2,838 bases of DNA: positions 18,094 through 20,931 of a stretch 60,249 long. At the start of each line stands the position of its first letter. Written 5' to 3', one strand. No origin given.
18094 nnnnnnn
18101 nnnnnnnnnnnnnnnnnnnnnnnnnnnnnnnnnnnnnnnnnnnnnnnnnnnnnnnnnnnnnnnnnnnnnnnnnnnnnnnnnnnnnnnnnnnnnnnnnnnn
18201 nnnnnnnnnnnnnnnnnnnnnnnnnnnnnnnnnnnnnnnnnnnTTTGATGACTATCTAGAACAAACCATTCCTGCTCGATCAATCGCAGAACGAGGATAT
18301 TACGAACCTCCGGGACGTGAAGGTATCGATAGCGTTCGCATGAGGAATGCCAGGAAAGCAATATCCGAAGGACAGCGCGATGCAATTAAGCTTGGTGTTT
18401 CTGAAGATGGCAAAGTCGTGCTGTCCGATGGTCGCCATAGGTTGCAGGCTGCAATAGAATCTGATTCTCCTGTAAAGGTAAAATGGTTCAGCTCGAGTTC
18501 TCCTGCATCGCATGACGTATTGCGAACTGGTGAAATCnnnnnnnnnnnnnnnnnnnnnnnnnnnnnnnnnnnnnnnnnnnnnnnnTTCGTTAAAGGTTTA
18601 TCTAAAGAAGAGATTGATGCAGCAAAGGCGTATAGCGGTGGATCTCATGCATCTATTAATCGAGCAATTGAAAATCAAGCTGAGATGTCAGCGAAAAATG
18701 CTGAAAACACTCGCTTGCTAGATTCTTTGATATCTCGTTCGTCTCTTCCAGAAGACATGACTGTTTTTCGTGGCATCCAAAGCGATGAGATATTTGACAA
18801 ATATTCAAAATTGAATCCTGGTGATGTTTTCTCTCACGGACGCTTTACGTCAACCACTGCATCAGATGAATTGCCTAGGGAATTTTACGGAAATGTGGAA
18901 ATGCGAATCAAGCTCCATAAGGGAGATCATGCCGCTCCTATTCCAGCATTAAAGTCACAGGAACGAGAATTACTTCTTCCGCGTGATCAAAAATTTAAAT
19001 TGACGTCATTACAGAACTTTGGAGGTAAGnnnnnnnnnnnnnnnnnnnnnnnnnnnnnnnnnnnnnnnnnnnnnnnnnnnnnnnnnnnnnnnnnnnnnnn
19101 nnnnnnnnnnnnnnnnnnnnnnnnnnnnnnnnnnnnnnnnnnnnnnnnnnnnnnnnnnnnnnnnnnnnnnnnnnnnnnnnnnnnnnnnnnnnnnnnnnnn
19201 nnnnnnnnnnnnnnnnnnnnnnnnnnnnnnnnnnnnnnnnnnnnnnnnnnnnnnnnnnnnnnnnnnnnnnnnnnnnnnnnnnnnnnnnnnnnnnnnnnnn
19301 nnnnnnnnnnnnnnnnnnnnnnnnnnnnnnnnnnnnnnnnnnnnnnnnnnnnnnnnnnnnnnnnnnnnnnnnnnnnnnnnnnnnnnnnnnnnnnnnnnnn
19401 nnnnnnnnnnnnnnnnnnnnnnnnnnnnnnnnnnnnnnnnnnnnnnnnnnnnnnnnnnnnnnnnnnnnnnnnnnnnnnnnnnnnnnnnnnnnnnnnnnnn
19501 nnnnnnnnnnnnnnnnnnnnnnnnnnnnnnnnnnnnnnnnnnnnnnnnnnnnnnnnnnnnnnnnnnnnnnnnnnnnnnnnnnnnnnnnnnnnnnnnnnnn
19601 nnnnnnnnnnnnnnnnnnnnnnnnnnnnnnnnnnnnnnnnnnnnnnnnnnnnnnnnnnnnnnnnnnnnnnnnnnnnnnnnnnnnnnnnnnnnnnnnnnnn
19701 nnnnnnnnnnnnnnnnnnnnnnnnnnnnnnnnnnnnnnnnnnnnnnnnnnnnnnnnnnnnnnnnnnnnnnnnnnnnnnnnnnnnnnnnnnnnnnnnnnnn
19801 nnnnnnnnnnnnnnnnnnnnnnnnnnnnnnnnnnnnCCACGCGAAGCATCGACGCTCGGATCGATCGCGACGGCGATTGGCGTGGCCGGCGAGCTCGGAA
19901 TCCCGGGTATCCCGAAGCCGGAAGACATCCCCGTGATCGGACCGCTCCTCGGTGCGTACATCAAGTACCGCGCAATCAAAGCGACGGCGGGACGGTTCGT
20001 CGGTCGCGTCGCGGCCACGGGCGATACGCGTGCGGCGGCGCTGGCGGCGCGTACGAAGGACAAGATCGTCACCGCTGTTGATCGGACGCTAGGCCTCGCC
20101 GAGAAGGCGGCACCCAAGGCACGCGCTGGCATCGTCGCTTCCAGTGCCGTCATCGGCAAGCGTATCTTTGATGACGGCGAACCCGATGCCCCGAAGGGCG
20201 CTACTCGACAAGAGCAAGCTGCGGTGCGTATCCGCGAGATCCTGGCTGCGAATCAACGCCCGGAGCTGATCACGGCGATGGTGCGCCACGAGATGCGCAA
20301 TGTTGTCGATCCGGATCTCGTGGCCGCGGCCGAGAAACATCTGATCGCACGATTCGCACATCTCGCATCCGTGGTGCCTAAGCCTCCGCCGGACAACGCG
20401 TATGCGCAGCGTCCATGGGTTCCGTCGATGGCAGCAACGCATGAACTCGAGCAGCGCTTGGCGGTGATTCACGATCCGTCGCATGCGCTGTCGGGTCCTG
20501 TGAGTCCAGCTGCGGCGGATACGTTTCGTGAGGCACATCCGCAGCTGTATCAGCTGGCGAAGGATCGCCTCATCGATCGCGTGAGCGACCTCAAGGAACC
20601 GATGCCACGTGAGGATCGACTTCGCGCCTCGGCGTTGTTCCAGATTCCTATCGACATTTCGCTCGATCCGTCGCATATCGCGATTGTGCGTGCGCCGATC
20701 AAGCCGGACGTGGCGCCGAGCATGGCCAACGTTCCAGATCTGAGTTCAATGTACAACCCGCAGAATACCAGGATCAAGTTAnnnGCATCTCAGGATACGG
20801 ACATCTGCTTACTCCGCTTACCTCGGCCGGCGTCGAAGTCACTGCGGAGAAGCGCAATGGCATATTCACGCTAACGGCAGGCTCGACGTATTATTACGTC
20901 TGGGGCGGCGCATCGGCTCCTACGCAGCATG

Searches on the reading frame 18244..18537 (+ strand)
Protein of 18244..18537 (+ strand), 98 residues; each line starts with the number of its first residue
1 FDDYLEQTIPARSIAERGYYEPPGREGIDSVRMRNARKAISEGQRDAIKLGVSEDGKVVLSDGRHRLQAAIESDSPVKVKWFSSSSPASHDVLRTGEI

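Call 32: search_solved_structures(query=A2, max_evalue=10, show_alignments=3)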
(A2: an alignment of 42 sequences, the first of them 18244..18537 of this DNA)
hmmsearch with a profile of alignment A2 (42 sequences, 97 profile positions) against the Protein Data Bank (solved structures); distinct sequences matched with E-value up to 10: 7.
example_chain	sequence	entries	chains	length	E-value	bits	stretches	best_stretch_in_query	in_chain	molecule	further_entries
7qrx_A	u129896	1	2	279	0.0046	20.4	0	40-66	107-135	E3 ubiquitin-protein ligase TRIM71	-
9jur_A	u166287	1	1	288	0.0066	19.9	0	40-66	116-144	E3 ubiquitin-protein ligase TRIM71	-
8j72_A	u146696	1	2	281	0.0068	19.9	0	40-66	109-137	E3 ubiquitin-protein ligase TRIM71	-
7mq8_LQ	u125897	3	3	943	0.25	14.8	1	16-62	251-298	WD repeat-containing protein 3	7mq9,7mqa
8qzy_A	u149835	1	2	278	0.52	13.8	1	34-69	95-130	Diaminopimelate epimerase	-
3uqe_A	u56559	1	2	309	1.1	12.8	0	29-56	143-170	6-phosphofructokinase isozyme 2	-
3cqd_A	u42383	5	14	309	1.4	12.5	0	29-56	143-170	6-phosphofructokinase isozyme 2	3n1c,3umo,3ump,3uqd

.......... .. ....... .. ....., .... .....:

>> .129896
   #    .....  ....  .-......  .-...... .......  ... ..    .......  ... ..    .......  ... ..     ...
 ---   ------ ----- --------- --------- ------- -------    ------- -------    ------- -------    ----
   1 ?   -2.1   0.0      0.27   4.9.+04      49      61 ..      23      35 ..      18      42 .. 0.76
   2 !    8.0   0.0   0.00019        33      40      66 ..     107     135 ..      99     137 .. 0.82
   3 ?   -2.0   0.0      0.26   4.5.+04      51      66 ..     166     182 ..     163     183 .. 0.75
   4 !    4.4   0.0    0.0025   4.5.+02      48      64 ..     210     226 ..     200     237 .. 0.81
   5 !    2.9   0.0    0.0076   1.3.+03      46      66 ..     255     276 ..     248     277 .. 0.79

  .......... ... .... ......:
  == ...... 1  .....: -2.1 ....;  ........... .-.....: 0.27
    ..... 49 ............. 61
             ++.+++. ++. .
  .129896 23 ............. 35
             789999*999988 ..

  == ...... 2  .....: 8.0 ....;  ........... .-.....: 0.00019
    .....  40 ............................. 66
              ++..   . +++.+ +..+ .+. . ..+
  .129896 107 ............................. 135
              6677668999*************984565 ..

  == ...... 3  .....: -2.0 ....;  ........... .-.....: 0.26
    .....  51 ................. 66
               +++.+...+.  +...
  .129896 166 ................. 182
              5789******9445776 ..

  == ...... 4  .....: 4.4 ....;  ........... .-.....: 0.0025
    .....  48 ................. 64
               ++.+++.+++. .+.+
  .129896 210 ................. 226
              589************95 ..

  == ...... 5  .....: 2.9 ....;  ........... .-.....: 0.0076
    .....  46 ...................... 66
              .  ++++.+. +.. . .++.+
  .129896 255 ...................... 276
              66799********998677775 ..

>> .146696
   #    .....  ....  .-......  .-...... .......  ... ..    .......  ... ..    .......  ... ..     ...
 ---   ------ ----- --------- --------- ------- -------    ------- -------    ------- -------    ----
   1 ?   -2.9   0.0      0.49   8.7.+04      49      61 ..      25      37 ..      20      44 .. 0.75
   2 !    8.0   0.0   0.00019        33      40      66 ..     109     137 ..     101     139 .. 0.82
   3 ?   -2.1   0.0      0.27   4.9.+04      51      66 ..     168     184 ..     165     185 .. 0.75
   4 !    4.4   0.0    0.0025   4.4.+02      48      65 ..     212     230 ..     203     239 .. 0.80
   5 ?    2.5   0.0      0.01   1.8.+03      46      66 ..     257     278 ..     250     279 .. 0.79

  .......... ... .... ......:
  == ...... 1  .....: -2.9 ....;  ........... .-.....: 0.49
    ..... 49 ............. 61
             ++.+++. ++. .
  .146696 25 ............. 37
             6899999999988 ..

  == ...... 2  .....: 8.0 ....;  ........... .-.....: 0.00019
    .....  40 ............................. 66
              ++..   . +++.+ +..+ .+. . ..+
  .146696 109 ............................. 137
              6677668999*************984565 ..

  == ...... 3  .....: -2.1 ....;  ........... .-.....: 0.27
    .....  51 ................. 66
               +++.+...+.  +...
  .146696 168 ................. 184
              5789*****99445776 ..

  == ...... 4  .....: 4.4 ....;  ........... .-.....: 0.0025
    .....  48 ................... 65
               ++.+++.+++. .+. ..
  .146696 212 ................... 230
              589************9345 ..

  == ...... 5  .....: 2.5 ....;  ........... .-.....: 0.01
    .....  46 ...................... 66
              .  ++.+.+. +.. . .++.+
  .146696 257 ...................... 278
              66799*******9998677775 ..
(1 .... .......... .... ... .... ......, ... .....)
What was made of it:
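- On ParB/sulfiredoxin superfamily: A profile of the domain finds no ParB among PDB sequences (call 32).
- Tried and rejected: A profile of the ParB-like domain against PDB sequences gave only spurious NHL-repeat matches (call 32).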

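Call 35: predict_structure(alignment_id=A2)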
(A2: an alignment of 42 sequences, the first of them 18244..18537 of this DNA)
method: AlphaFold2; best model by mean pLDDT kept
length: 98 residues; sequences in the alignment: 42
mean_pLDDT: 88.9   pTM: 0.77
mean pLDDT of the five models: 88.9, 88.5, 88.2, 87.6, 87.0
residues with pLDDT >= 90: 71; 70-90: 18; 50-70: 7; < 50: 2
segments of 3 or more residues with pLDDT < 50: none
pLDDT, mean of each block of 10 residues (from residue 1): 81 94 76 90 91 95 93 95 94 78
secondary structure, 60 per line:
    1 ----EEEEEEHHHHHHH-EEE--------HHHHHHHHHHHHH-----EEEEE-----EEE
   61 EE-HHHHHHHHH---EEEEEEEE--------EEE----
elements in order: E5-10 H11-17 E19-21 H30-42 E48-52 E58-62 H64-72 E76-83 E92-94
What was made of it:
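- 18244..18537 (+): ParB/sulfiredoxin-fold domain (aa 365-462). The strand-helix junction motif D426-G-R-H-R430 lies at nt 18427-18441. AlphaFold2 on a 42-sequence alignment gave pLDDT 88.9 (call 35).
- On ParB/sulfiredoxin superfamily: The AlphaFold2 model has pLDDT 88.9 (call 35). D-G427-R-H-R430 lies at the end of strand E58-62 and the start of helix H64-72 of the model (call 35).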

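Call 37: fold_search(model_id=the predicted structure, library=pdb)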
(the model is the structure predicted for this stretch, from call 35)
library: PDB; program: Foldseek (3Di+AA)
matches with E <= 10: 180; with E <= 0.001: 0
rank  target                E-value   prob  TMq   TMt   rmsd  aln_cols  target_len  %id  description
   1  1xw4                  2.0e-02  1.00  0.58  0.54   3.2        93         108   16  Crystal Structure of Human Sulfiredoxin (Srx) in Complex with ADP (released 2005-05-24)
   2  2rii_X                2.0e-02  0.99  0.57  0.53   3.3        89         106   16  Crystal Structure of Human Peroxiredoxin I in complex with Sulfiredoxin (released 2008-01-08)
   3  3cyi                  2.2e-02  1.00  0.60  0.56   3.0        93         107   16  Crystal Structure of Human Sulfiredoxin (Srx) in Complex with ATP:Mg2+ (released 2008-07-01)
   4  7nfu_B                2.3e-02  1.00  0.60  0.31   3.1        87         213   14  Crystal structure of C-terminally truncated Geobacillus thermoleovorans nucleoid occlusion protein Noc (released 2021-02-17)
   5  6sdk_B                2.3e-02  1.00  0.59  0.33   3.8        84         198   15  Crystal structure of bacterial ParB dimer bound to CDP (released 2019-10-23)
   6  7bm8_A                2.5e-02  1.00  0.61  0.36   2.8        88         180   15  Crystal structure of the C-terminally truncated chromosome-partitioning protein ParB from Caulobacter crescentus compl (released 2021-04-28)
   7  1xw3                  2.5e-02  0.99  0.57  0.52   3.4        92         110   15  Crystal Structure of Human Sulfiredoxin (Srx) (released 2005-05-24)
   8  3hy2_X                3.2e-02  0.99  0.55  0.53   3.2        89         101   17  Crystal Structure of Sulfiredoxin in Complex with Peroxiredoxin I and ATP:Mg2+ (released 2009-10-06)
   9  1yzs_MODEL_1_A        3.4e-02  0.99  0.56  0.47   3.3        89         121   15  Solution structure of human sulfiredoxin (srx) (released 2005-03-22)
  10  7lj1_g                4.7e-02  0.98  0.55  0.53   3.2        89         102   17  Human Prx1-Srx Decameric Complex (released 2021-07-14)
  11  7lj1_i                4.7e-02  0.98  0.55  0.53   3.3        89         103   17  Human Prx1-Srx Decameric Complex (released 2021-07-14)
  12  7lj1_d                4.7e-02  0.96  0.52  0.48   3.6        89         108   16  Human Prx1-Srx Decameric Complex (released 2021-07-14)
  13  7bnk_A                5.0e-02  1.00  0.60  0.33   2.9        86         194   13  Crystal structure of ParB from Myxococcus xanthus bound to CDP and Monothiophosphate (released 2021-09-08)
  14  7bnr_A                5.3e-02  0.99  0.60  0.33   2.9        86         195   14  Crystal structure of a ParB Q52A mutant from Myxococcus xanthus bound to CTPyS (released 2021-09-08)
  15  2hwj_C                5.3e-02  0.96  0.51  0.29   3.9        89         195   15  Crystal structure of protein Atu1540 from Agrobacterium tumefaciens (released 2006-08-29)
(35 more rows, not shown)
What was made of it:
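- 18244..18537 (+): In Foldseek against PDB, about 46 of the top 48 hits are Srx, ParB, Noc, KorB, SbnI, PadC or related ParB/Srx-type proteins, mostly with probability 0.9-1.0 and TM 0.55-0.61 (call 37).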

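Call 76: fold_search(model_id=the predicted structure, library=viral)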
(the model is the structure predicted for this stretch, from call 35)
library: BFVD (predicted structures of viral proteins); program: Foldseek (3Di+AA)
matches with E <= 10: 360; with E <= 0.001: 5
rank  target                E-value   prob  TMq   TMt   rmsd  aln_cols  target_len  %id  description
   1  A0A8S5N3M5            1.2e-04  1.00  0.59  0.24   3.4        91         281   18  Occlusion protein [Siphoviridae sp. ctRuT6]
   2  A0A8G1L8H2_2          3.6e-04  1.00  0.53  0.05   3.4        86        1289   26  (no name in the UniProt tables at hand)
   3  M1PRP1                5.7e-04  1.00  0.61  0.41   2.5        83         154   22  (no name in the UniProt tables at hand)
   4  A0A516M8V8            6.1e-04  1.00  0.62  0.25   3.5        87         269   21  (no name in the UniProt tables at hand)
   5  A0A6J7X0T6            6.1e-04  1.00  0.58  0.10   5.5       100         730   23  Uncharacterized protein [uncultured Caudovirales phage]
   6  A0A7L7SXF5            1.2e-03  1.00  0.62  0.21   3.2        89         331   17  (no name in the UniProt tables at hand)
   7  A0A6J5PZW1            1.3e-03  1.00  0.59  0.19   3.9       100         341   20  ParB/Sulfiredoxin [uncultured Caudovirales phage]
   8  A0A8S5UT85            1.3e-03  1.00  0.58  0.15   3.6        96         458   19  Chromosome partitioning protein [Siphoviridae sp. ct4fm14]
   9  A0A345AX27            1.5e-03  1.00  0.57  0.24   7.9       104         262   19  (no name in the UniProt tables at hand)
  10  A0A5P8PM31            1.5e-03  1.00  0.50  0.39   6.0       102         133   20  ParB/Sulfiredoxin domain-containing protein [Stenotrophomonas phage Moby]
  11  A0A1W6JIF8            1.8e-03  1.00  0.63  0.39   2.8        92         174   15  ParB-like nuclease domain containing protein [Lactococcus phage AM6]
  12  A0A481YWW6            1.8e-03  1.00  0.58  0.25   3.8        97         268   24  DNA-sulfur modification-associated protein [Marseillevirus LCMAC202]
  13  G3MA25                2.0e-03  1.00  0.59  0.42   5.3        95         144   15  Gp284 [Bacillus phage G]
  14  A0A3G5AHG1            2.2e-03  1.00  0.54  0.26   7.5        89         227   15  ParB-like N-terminal domain-containing protein [Sylvanvirus sp.]
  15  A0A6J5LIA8            2.6e-03  1.00  0.58  0.22   3.1        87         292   17  ParB/Sulfiredoxin [uncultured Caudovirales phage]
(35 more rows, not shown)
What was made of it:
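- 18244..18537 (+): BFVD hits are ParB/Sulfiredoxin proteins down to E = 1e-4 (call 76).
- On ParB/sulfiredoxin superfamily: BFVD hits are annotated ParB/Sulfiredoxin, with E down to 1e-4 (call 76).
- ParB/Srx fold: calls 35, 37, 76.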

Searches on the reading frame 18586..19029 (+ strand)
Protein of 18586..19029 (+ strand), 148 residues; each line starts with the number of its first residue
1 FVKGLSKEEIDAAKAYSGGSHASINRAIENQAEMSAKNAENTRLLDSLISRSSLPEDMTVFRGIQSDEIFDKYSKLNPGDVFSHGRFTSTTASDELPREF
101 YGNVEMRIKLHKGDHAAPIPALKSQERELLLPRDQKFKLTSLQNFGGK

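Call 89: find_homologous_proteins(query=A6, max_evalue=0.00001)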
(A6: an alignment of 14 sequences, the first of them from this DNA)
Query A6 (14 sequences) (148 aa, profile of the alignment): 1 proteins with E <= 0.00001 among 2826 candidates.
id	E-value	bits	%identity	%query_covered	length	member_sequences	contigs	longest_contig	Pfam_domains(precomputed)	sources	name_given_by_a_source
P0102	3.8e-13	68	25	57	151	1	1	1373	PF03496.21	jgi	-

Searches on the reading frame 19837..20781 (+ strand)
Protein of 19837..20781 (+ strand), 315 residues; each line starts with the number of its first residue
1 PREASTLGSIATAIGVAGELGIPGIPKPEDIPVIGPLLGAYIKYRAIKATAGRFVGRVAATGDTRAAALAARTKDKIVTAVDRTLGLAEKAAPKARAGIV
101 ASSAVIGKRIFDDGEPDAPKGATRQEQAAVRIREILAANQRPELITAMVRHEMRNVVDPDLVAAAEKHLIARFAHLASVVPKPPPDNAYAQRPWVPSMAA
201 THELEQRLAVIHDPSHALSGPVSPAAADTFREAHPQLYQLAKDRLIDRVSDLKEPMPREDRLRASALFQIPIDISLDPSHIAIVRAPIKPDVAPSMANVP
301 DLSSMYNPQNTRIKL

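Call 71: predict_structure(alignment_id=A5)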
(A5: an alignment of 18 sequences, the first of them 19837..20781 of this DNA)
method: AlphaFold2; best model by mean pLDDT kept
length: 315 residues; sequences in the alignment: 18
mean_pLDDT: 69.1   pTM: 0.62
mean pLDDT of the five models: 69.1, 68.4, 68.3, 65.6, 65.1
residues with pLDDT >= 90: 41; 70-90: 146; 50-70: 38; < 50: 90
segments of 3 or more residues with pLDDT < 50: 1-59, 94-98, 286-302, 305-307, 311-315
pLDDT, mean of each block of 10 residues (from residue 1): 39 37 37 42 39 42 68 81 72 49 68 84 89 92 89 80 85 92 81 86 88 79 84 88 84 80 82 71 51 44 50 43
secondary structure, 60 per line:
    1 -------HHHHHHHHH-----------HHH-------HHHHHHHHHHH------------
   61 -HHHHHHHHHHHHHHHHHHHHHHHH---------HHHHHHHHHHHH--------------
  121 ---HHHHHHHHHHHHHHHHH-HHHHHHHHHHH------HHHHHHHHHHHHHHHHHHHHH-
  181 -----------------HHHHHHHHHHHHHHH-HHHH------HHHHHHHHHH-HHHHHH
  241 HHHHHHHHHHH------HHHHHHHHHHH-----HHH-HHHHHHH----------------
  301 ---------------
elements in order: H8-16 H38-48 H62-85 H95-106 H124-140 H142-152 H159-179 H198-212 H214-217 H224-233 H235-251 H258-268 H278-284
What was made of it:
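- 19219..20781 (+): Conserved middle and C-terminal module (aa ~690-1210), predicted all-alpha. It contains the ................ and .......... motifs. AlphaFold pLDDT is 69 and the model is all helical (call 71).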

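Call 73: fold_search(model_id=the predicted structure, library=pdb)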
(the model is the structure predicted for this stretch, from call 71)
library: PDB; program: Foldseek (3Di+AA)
matches with E <= 10: 264; with E <= 0.001: 0
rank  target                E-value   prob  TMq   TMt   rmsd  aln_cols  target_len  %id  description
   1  5has_B                2.7e-01  0.21  0.15  0.13  17.3       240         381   12  Crystal structure of the N-terminal DCB-HUS domain of T. terrestris Sec7 (released 2016-01-27)
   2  8hdu_A                5.7e-01  0.13  0.13  0.20  15.1       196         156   14  De novo design cavitated protein without predefined topology (released 2023-01-18)
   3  3ncb_A                8.5e-01  0.11  0.14  0.19  15.5       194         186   18  A mutant human Prolactin receptor antagonist H180A in complex with the extracellular domain of the human prolactin rec (released 2010-09-29)
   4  2qib_A                9.3e-01  0.07  0.12  0.16  22.2       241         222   14  Crystal structure of tetR-family transcriptional regulator from Streptomyces coelicolor (released 2007-09-04)
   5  4f7g_B                9.8e-01  0.14  0.15  0.23  14.7       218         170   11  Crystal structure of talin autoinhibition complex (released 2012-07-04)
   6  5cxg_A                1.1e+00  0.11  0.13  0.20  18.1       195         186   17  Crystal structure of Mycobacterium tuberculosis KstR in complex with PEG (released 2016-02-17)
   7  8hdu_E                1.2e+00  0.11  0.14  0.22  15.5       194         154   13  De novo design cavitated protein without predefined topology (released 2023-01-18)
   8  3mzg_A                1.2e+00  0.08  0.14  0.19  15.7       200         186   16  Crystal structure of a human prolactin receptor antagonist in complex with the extracellular domain of the human prola (released 2010-09-29)
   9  2l10_MODEL_1_A        1.2e+00  0.08  0.12  0.19  15.6       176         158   18  Solution Structure of the R6 Domain of Talin (released 2011-08-31)
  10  7nm9_A                1.2e+00  0.08  0.13  0.17  18.5       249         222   10  14-3-3 sigma with RelA/p65 binding site pS45 and covalently bound TCF521-110 (released 2021-06-09)
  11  3n0p_A                1.3e+00  0.09  0.14  0.20  15.8       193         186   16  A mutant human Prolactin receptor antagonist H30A in complex with the extracellular domain of the human prolactin rece (released 2010-09-29)
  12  4mhl                  1.4e+00  0.06  0.11  0.16  14.7       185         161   17  The crystal structure of human interleukin-11 (released 2014-09-03)
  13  5jre_B                1.6e+00  0.08  0.13  0.20  17.4       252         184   10  Crystal structure of NeC3PO in complex with ssDNA. (released 2016-09-28)
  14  8dpw                  1.7e+00  0.08  0.13  0.19  15.8       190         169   18  The structure of Interleukin-11 Mutein (released 2023-11-29)
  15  5n5t_A                1.8e+00  0.07  0.14  0.16  18.4       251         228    9  14-3-3 sigma in complex with TAZ pS89 peptide and fragment NV2 (released 2017-07-19)
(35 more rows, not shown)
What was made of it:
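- On Podovirus ejection / internal virion proteins (T7 gp14-16, P22 gp7/16/20, SU10 gp20-24): The C-terminal model finds nothing with Foldseek (call 73).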
